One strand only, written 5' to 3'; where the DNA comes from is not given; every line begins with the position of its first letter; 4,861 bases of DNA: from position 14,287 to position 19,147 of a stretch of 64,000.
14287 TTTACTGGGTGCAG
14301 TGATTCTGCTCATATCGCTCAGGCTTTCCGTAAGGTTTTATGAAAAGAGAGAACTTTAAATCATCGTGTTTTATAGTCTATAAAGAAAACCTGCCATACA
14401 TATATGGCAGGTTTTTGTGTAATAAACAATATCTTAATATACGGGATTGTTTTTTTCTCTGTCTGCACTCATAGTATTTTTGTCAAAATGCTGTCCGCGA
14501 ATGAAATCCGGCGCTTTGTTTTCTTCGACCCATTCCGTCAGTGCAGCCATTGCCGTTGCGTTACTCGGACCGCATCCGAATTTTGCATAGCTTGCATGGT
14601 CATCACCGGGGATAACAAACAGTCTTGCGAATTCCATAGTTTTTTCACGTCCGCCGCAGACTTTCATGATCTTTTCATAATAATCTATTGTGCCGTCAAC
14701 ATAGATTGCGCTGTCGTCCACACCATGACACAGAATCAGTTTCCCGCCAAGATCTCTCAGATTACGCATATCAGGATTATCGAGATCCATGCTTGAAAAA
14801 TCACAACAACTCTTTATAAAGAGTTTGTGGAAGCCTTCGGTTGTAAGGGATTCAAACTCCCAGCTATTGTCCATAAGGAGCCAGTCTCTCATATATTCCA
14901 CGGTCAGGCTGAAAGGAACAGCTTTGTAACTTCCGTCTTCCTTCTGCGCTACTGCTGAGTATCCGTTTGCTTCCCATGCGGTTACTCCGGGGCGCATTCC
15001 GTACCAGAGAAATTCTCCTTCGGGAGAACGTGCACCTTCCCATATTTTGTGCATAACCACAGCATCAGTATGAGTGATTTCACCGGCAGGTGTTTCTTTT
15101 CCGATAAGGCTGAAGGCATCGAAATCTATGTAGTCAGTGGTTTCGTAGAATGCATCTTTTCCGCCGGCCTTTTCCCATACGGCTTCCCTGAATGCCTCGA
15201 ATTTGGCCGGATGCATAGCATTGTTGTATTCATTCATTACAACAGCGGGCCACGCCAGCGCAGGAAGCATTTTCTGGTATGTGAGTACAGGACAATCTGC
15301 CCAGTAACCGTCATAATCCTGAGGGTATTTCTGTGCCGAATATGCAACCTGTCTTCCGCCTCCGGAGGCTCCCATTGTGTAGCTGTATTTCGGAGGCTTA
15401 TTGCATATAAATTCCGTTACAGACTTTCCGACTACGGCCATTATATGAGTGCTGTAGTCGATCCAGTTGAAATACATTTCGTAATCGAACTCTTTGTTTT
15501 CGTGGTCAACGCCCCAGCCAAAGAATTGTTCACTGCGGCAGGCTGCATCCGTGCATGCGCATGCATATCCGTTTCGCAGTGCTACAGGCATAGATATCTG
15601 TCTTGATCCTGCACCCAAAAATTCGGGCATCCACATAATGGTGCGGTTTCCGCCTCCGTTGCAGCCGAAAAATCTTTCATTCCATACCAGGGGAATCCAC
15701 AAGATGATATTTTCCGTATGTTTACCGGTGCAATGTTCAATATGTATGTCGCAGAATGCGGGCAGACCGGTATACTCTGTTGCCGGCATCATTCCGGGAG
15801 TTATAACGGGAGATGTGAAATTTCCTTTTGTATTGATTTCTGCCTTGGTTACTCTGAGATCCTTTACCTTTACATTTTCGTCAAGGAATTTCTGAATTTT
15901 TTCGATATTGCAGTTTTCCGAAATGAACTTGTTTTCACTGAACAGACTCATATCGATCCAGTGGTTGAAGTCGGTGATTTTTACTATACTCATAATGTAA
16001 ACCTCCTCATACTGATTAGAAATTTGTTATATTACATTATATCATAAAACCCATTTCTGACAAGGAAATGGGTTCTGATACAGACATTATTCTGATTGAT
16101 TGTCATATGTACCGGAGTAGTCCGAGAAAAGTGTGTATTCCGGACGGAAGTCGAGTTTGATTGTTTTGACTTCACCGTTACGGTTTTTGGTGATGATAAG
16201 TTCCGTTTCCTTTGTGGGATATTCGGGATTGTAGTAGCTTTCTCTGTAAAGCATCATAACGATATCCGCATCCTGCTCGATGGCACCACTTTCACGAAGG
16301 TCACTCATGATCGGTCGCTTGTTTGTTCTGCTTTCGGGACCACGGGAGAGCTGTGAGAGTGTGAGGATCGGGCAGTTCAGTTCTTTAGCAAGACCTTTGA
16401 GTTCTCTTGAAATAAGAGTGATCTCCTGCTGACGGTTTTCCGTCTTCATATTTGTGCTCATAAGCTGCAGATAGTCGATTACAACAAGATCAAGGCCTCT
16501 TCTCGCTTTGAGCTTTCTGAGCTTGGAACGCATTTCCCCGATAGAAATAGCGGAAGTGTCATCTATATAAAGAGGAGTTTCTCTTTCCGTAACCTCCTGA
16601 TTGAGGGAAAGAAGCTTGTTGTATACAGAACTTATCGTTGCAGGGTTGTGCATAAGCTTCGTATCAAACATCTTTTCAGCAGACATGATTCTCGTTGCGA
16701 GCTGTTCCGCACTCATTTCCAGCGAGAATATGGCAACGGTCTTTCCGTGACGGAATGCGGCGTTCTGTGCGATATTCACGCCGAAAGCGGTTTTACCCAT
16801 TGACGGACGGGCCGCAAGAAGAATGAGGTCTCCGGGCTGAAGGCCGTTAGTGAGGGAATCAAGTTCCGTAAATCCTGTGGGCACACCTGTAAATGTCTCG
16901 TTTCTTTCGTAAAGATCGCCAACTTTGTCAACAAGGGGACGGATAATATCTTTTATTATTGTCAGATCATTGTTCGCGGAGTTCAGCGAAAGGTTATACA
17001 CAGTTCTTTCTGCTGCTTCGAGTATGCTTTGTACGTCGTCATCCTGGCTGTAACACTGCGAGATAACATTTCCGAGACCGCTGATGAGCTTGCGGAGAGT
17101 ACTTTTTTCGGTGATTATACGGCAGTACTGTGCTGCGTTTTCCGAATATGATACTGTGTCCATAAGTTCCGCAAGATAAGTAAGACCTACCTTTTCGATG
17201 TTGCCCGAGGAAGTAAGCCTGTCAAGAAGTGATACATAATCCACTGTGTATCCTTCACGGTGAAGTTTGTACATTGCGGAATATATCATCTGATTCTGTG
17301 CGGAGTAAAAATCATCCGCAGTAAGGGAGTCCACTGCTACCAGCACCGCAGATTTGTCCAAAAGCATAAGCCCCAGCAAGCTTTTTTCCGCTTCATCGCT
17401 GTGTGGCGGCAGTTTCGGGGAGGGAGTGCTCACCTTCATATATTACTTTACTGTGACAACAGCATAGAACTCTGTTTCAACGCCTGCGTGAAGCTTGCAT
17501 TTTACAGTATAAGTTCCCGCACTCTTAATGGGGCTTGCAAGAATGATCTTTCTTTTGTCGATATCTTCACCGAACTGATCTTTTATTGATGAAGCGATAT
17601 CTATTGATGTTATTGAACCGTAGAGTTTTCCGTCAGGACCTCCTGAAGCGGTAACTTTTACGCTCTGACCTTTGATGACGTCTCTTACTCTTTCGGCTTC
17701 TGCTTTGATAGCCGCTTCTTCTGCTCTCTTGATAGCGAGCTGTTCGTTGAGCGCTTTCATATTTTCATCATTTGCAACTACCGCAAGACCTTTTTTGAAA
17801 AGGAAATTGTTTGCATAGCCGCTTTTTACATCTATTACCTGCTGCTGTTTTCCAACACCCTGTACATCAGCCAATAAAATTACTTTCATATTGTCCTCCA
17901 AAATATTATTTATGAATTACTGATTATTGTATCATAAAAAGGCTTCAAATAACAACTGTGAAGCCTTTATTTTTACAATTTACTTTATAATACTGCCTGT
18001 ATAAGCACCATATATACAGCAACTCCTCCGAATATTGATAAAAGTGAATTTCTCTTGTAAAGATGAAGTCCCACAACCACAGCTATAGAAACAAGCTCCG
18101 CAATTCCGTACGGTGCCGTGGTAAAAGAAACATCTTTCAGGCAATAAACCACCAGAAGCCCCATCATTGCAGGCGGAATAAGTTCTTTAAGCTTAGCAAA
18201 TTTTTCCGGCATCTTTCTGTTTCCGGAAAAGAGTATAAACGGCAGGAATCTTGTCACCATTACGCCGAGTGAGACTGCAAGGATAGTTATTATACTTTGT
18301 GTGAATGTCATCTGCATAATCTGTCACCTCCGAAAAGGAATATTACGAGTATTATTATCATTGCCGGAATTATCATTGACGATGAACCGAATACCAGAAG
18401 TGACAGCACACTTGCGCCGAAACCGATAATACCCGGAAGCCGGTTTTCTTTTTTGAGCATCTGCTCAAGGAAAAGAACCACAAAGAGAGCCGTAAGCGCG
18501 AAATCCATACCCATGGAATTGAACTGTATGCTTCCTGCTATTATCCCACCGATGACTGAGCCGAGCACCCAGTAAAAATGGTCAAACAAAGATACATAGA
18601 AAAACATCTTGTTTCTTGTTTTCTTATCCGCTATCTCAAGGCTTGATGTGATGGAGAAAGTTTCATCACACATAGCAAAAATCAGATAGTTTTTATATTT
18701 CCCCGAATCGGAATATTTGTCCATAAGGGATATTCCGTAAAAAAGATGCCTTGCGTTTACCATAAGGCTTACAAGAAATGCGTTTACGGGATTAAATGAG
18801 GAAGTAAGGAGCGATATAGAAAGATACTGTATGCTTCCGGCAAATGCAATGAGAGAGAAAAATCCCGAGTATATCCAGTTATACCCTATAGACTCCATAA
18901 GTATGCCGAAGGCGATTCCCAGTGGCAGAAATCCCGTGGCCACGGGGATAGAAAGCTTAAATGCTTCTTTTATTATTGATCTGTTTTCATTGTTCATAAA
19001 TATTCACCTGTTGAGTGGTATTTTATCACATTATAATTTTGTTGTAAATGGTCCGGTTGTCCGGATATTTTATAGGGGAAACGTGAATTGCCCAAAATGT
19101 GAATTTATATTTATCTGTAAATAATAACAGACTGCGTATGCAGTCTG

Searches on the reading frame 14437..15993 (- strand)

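Call 106: search_protein_families(library=pfam, proteins=[window:14437-15993:-], max_evalue=0.000001)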
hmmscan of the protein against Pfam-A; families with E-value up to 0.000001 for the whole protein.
window:14437-15993:- (519 aa): 1 family
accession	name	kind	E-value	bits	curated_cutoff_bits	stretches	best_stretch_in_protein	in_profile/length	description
PF07519.17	Tannase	-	1.1e-45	156.9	29.8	1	98-510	24-460/490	Tannase and feruloyl esterase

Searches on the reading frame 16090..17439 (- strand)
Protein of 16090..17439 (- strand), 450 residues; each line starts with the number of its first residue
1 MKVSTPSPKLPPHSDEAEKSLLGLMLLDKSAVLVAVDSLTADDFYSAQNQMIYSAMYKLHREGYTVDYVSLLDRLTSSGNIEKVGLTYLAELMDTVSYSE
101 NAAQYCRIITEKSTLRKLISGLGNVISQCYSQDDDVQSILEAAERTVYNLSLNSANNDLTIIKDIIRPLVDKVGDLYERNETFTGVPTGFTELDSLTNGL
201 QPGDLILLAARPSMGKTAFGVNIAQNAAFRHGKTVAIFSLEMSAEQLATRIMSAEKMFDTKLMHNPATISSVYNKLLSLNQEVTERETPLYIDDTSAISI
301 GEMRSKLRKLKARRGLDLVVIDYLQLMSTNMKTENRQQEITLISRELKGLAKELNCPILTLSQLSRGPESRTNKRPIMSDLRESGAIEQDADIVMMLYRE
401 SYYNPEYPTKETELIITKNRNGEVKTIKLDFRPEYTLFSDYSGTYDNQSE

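Call 106: search_protein_families(library=pfam, proteins=[window:16090-17439:-], max_evalue=0.000001)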
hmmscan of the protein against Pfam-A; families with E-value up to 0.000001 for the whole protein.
window:16090-17439:- (450 aa): 4 families
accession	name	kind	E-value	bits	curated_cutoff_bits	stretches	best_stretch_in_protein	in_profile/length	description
PF03796.21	DnaB_C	-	7.1e-101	337.3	27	1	185-440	1-255/255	DnaB-like helicase C terminal domain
PF00772.26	DnaB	-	6.4e-27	94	23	1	11-111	2-103/103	DnaB-like helicase N terminal domain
PF13481.12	AAA_25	-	1.3e-12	48.2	27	1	183-365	12-191/195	AAA domain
PF06745.19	ATPase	-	2.1e-08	34.3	26.6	1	186-350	1-154/231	KaiC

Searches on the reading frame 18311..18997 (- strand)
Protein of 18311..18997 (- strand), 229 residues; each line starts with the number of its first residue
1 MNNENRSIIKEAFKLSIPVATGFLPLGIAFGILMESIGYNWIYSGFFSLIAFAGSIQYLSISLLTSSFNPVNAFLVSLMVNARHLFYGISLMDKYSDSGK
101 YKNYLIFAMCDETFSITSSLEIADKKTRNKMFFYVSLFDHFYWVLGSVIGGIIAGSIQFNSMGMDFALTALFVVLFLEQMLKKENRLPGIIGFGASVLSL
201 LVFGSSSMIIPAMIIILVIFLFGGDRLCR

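Call 106: search_protein_families(library=pfam, proteins=[window:18311-18997:-], max_evalue=0.000001)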
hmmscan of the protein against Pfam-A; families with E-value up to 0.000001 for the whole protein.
window:18311-18997:- (229 aa): 1 family
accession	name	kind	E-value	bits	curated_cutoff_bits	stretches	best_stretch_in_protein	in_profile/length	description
PF03591.19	AzlC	-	1.5e-37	129.5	32.1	1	18-156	1-136/137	AzlC protein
